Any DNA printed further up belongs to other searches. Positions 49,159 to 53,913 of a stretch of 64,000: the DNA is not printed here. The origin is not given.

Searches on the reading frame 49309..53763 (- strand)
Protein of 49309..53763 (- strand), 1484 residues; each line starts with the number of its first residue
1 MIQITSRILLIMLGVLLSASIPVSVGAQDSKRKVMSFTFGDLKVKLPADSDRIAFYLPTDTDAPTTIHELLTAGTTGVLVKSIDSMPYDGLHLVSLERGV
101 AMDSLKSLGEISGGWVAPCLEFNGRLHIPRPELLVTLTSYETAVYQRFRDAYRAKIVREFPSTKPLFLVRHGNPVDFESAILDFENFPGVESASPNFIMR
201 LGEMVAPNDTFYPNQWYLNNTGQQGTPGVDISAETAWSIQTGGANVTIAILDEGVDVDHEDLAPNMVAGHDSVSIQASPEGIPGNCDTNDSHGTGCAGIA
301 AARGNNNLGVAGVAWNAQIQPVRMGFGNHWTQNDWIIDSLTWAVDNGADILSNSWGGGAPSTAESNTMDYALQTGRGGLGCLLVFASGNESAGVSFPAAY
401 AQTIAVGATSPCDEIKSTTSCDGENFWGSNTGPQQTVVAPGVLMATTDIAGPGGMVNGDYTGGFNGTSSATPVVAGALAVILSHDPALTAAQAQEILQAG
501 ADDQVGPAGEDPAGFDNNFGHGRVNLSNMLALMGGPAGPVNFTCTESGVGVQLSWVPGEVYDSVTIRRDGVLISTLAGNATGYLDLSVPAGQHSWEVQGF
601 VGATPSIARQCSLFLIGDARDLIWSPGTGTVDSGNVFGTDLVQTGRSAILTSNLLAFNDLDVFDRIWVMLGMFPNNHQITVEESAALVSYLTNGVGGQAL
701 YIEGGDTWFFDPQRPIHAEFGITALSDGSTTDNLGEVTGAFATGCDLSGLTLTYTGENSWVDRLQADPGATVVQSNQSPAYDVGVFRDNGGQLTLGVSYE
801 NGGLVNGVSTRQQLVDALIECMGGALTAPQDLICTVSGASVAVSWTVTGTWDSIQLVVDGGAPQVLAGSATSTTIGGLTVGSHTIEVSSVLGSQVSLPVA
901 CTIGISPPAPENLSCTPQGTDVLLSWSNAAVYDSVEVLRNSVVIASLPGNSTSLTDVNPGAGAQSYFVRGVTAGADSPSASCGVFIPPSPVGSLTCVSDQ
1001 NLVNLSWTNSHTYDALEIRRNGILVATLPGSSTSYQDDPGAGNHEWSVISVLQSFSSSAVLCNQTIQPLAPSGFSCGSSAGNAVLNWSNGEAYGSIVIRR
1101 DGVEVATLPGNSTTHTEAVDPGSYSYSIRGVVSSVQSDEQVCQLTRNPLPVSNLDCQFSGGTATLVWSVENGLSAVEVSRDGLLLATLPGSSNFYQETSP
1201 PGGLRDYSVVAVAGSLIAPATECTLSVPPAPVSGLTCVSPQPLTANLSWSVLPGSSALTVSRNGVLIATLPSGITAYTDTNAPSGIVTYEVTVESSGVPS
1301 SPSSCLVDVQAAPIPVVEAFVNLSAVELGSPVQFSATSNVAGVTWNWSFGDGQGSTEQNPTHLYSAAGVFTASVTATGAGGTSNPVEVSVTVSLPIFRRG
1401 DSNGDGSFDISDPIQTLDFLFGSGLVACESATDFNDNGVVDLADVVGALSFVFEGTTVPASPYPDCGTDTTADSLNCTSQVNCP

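Call 51: search_protein_families(library=pfam, proteins=[window:49309-53763:-], max_evalue=0.0001)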
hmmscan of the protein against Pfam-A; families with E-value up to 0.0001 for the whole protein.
window:49309-53763:- (1484 aa): 3 families
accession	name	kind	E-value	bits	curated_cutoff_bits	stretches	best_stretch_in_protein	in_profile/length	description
PF00082.27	Peptidase_S8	-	2.8e-49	168.4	21.8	1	243-522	1-288/288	Subtilase family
PF18911.6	PKD_4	-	4.3e-13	49.6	27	1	1315-1390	4-83/85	PKD domain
PF00801.26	PKD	-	9.3e-10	38.8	23.5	1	1325-1384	10-73/80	PKD domain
